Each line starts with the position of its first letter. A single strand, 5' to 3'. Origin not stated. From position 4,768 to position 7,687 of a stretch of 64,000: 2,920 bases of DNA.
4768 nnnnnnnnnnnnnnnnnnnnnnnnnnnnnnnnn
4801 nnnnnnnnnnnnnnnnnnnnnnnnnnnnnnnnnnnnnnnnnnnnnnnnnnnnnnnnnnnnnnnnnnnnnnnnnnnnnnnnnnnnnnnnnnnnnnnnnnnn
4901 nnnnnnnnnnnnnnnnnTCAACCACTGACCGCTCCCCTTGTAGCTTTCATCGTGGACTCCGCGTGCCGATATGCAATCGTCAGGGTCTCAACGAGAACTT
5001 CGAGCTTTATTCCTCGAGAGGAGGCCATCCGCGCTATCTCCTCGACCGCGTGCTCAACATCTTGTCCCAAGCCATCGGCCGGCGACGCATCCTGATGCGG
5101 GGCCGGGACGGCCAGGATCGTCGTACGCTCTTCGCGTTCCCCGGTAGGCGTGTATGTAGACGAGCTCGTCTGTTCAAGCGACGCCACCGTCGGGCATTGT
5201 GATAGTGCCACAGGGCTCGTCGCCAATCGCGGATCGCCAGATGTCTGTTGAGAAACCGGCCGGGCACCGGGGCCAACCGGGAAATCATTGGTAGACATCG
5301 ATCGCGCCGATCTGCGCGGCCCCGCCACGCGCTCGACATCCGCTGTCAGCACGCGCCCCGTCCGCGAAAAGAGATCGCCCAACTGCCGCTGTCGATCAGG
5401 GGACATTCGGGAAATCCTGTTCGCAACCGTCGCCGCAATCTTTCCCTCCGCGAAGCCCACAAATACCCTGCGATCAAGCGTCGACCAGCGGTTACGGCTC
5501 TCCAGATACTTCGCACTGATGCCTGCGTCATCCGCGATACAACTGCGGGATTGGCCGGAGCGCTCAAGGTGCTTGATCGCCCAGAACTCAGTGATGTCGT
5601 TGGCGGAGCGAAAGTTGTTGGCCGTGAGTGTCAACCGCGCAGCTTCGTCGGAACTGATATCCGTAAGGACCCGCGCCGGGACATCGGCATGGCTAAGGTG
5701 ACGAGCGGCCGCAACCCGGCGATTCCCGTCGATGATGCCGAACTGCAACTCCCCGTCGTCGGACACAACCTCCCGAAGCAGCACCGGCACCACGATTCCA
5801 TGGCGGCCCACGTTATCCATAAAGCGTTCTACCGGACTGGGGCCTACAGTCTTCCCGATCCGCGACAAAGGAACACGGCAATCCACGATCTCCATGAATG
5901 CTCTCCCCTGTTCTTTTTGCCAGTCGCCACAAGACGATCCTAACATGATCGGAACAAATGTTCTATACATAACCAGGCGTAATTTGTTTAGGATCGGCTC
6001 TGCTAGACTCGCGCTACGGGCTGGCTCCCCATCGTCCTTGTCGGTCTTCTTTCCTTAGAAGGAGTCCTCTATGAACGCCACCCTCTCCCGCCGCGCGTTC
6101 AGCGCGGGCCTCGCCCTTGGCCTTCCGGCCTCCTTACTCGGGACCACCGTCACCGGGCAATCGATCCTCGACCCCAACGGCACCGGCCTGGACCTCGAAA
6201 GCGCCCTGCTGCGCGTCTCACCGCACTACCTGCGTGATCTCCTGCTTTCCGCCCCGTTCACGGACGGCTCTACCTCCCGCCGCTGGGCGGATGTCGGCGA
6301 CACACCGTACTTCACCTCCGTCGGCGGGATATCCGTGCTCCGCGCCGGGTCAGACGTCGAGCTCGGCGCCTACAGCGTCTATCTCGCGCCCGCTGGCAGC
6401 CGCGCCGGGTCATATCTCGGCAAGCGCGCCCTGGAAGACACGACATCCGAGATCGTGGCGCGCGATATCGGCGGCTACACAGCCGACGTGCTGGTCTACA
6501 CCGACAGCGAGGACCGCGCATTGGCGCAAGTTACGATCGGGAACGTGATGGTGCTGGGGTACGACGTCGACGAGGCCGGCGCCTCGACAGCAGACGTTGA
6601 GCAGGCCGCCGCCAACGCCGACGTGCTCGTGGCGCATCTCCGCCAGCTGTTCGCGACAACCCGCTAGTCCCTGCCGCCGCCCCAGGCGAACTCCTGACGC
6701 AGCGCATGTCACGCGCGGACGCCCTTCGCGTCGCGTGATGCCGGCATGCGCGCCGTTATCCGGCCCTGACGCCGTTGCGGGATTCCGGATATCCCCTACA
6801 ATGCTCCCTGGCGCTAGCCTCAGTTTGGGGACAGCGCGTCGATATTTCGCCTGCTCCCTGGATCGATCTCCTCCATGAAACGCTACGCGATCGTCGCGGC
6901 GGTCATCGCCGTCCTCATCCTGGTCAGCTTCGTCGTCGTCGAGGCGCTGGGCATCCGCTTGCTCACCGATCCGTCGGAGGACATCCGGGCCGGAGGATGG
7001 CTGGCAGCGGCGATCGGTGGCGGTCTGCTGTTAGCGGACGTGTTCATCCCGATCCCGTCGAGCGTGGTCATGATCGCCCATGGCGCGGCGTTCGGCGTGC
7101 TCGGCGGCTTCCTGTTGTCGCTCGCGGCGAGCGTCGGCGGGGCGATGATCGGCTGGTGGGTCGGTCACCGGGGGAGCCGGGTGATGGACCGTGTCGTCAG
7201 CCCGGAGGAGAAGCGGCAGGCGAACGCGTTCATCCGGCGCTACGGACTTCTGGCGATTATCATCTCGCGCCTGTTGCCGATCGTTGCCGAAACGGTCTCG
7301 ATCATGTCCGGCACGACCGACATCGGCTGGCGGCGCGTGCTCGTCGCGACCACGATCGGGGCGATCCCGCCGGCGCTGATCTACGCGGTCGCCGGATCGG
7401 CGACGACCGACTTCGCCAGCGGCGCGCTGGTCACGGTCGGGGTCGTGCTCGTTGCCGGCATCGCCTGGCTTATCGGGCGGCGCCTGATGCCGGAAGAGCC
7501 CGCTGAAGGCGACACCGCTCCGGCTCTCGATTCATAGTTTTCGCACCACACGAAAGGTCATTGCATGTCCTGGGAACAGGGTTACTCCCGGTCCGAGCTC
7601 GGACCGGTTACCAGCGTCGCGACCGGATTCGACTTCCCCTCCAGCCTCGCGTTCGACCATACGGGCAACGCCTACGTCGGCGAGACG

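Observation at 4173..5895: Translationally coupled tandem ParB-like paralogues with no ParA partner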

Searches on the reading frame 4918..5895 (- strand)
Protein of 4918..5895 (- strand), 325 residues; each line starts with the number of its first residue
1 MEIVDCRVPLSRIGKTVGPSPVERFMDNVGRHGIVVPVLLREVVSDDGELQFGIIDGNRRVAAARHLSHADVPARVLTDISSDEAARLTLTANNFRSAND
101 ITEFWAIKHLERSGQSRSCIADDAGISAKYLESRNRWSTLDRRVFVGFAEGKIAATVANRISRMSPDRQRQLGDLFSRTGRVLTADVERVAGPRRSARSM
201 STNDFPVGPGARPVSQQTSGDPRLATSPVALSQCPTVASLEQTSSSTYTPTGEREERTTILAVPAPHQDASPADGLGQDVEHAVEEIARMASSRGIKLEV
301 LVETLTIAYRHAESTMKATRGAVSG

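Call 5: search_protein_families(library=pfam, proteins=[window:4918-5895:-], max_evalue=1)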
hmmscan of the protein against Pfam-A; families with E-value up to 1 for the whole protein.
window:4918-5895:- (325 aa): 1 family
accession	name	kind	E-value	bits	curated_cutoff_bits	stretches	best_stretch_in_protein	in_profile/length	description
PF02195.25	ParB_N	-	1.3e-05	25.6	26.3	1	23-92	28-92/95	ParB N-terminal domain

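Call 6: search_protein_families(library=ncbifam, proteins=[window:4918-5895:-], max_evalue=1)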
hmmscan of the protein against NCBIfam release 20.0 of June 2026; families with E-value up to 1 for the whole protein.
window:4918-5895:- (325 aa): 5 families
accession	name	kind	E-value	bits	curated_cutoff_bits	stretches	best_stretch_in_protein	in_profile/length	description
TIGR00180.1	parB_part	domain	8.5e-10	38.7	58.45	1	30-160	37-168/186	ParB/RepB/Spo0J family partition protein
TIGR03734.1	PRTRC_parB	hypoth_equivalog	1.7e-08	33.5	278.6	1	23-172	18-168/555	PRTRC system ParB family protein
TIGR04285.1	nucleoid_noc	exception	2.7e-06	26.9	315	1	23-125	27-125/255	nucleoid occlusion protein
TIGR03454.1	partition_RepB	equivalog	0.00087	18.8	201.5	1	21-79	87-140/325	plasmid partitioning protein RepB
NF053625.1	SerKinSerKArch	equivalog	0.015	14.5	380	1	22-84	35-94/244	ADP-dependent L-serine kinase SerK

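Call 23: find_homologous_proteins(query=window:4918-5895:-)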
Query window:4918-5895:- (325 aa): 34 proteins with E <= 0.001 among 8000 candidates.
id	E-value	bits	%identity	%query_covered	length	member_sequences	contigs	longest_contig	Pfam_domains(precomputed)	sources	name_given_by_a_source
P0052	8.3e-207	703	100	100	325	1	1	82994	PF02195.27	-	-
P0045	1.2e-145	503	73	100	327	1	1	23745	PF02195.27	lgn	-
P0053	4.8e-96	340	57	100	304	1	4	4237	PF02195.27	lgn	-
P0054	5.2e-94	333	55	96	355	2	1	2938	PF02195.27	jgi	jgi:hypothetical protein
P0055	2.0e-93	331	57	99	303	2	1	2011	PF02195.27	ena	-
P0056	3.9e-91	324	71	64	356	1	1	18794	PF02195.27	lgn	-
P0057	2.2e-86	308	44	100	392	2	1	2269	PF02195.27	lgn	-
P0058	1.1e-78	283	46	99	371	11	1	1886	PF02195.27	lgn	-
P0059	1.1e-76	276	47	97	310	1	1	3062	PF02195.27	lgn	-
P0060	3.8e-74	268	61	58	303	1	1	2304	PF02195.27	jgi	jgi:hypothetical protein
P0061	2.1e-71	259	45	98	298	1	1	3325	PF02195.27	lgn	-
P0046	1.1e-65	240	64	58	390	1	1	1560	PF02195.27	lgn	-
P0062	1.7e-56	210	56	58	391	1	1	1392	PF02195.27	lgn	-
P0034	1.9e-56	210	51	61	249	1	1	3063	PF02195.27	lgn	-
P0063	5.2e-53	199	49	62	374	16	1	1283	PF02195.27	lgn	-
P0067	4.8e-50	189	48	62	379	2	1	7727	PF02195.27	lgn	-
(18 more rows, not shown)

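Call 47: search_protein_families(library=phrogs, proteins=[window:4918-5895:-], max_evalue=0.01)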
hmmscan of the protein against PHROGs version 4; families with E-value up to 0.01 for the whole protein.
window:4918-5895:- (325 aa): 12 families
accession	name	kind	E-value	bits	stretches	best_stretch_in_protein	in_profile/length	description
phrog_4715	-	DNA, RNA and nucleotide metabolism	5.8e-13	49.1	1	22-212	171-369/630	ParB-like partition protein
phrog_1033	-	DNA, RNA and nucleotide metabolism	9.7e-09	36.5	1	23-171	59-209/334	ParB-like partition protein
phrog_6218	-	DNA, RNA and nucleotide metabolism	6.1e-08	33.2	1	22-146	27-150/506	ParB-like partition protein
phrog_3264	-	DNA, RNA and nucleotide metabolism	7.1e-07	30.2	1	15-97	65-142/337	ParB-like partition protein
phrog_17442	-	unknown function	4e-06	27.6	1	47-100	117-170/185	-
phrog_723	-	DNA, RNA and nucleotide metabolism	7.5e-06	26.9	1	26-94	37-103/223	ParB-like partition protein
phrog_7783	-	unknown function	0.00011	22.1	1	42-172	43-179/634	-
phrog_620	-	DNA, RNA and nucleotide metabolism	0.00017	22.7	1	29-95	39-97/217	ParB-like partition protein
phrog_8071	-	DNA, RNA and nucleotide metabolism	0.00056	20.3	1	21-99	28-99/389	ParB-like partition protein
phrog_498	-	other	0.001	18.7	1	28-95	64-125/633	DNA methyltransferase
phrog_26387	-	DNA, RNA and nucleotide metabolism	0.004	17.6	1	26-84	37-92/252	ParB-like partition nuclease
phrog_940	-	DNA, RNA and nucleotide metabolism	0.0048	17.2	1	23-99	30-98/388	nuclease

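Call 48: search_protein_families(library=padloc, proteins=[window:4918-5895:-], max_evalue=0.01)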
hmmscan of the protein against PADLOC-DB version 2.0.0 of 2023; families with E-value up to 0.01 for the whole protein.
window:4918-5895:- (325 aa): 1 family
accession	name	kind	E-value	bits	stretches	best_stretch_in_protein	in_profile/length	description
PDLC04008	PD-Lambda-5_A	-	0.006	13.5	1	38-102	59-119/449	-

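Call 73: predict_structure(alignment_id=A3)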
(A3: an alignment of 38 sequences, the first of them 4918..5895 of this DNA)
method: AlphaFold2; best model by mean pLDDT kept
length: 325 residues; sequences in the alignment: 38
mean_pLDDT: 83.2   pTM: 0.60
mean pLDDT of the five models: 83.2, 83.1, 82.4, 82.0, 81.3
residues with pLDDT >= 90: 209; 70-90: 41; 50-70: 31; < 50: 44
segments of 3 or more residues with pLDDT < 50: 225-228, 230-247, 250-257, 261-270
pLDDT, mean of each block of 10 residues (from residue 1): 96 91 94 96 94 95 97 97 96 83 95 97 93 93 95 94 97 98 96 74 73 61 50 42 44 45 43 72 94 96 95 85 61
secondary structure, 60 per line:
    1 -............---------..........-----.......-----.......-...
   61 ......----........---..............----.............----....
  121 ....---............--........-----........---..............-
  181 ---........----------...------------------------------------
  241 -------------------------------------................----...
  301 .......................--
elements in order: E2-9 H23-32 E38-44 E50-56 H58-66 E71-78 H82-95 H100-112 H117-124 H128-139 H142-149 H155-162 H166-179 H184-191 H278-293 H298-323

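Call 78: find_encoding_contigs(protein=P0056, flank=5000, max_places=1)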
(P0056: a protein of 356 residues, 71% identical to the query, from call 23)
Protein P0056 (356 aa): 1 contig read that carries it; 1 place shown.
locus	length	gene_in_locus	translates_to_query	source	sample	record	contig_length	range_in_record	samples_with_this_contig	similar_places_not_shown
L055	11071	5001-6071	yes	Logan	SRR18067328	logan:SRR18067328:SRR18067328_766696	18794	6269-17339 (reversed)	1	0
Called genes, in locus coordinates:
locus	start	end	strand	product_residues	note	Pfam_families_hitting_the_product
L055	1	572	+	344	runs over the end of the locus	PF06325:PrmA, PF05175:MTS, PF13489:Methyltransf_23 (weak), PF03602:Cons_hypoth95 (weak), PF13847:Methyltransf_31, PF13649:Methyltransf_25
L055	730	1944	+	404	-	PF01717:Meth_synt_2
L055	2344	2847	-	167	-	PF07883:Cupin_2 (weak)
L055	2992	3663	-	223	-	PF09335:VTT_dom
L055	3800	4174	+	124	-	-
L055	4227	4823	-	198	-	-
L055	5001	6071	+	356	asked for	PF02195:ParB_N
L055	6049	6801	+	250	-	PF02195:ParB_N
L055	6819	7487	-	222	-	PF01161:PBP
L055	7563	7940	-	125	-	-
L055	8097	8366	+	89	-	-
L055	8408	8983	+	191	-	-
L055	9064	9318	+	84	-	-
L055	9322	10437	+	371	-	PF00296:Bac_luciferase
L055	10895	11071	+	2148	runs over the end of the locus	?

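Call 79: find_encoding_contigs(protein=P0067, flank=5000, max_places=1)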
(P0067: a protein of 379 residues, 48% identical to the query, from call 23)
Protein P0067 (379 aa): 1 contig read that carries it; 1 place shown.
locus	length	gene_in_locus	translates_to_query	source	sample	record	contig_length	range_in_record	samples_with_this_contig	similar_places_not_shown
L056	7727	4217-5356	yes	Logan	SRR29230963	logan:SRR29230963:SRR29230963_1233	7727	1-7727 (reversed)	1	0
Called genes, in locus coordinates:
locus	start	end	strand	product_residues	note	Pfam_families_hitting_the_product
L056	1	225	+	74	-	?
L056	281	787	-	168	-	PF07883:Cupin_2 (weak)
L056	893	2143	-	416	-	PF05977:MFS_3, PF07690:MFS_1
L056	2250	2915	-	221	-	PF09335:VTT_dom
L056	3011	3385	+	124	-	PF08818:DUF1801 (weak)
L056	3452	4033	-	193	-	-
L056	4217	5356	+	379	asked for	PF02195:ParB_N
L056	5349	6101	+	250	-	PF02195:ParB_N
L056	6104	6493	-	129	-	-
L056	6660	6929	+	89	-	-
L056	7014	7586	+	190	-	-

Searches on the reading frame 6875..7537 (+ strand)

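Call 22: search_protein_families(library=pfam, proteins=[window:6875-7537:+], max_evalue=0.1)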
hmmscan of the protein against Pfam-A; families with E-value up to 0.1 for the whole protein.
window:6875-7537:+ (220 aa): 1 family
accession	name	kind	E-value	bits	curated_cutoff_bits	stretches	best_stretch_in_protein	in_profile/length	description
PF09335.16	VTT_dom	-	3.6e-21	76.3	33.9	1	60-175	1-122/123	VTT domain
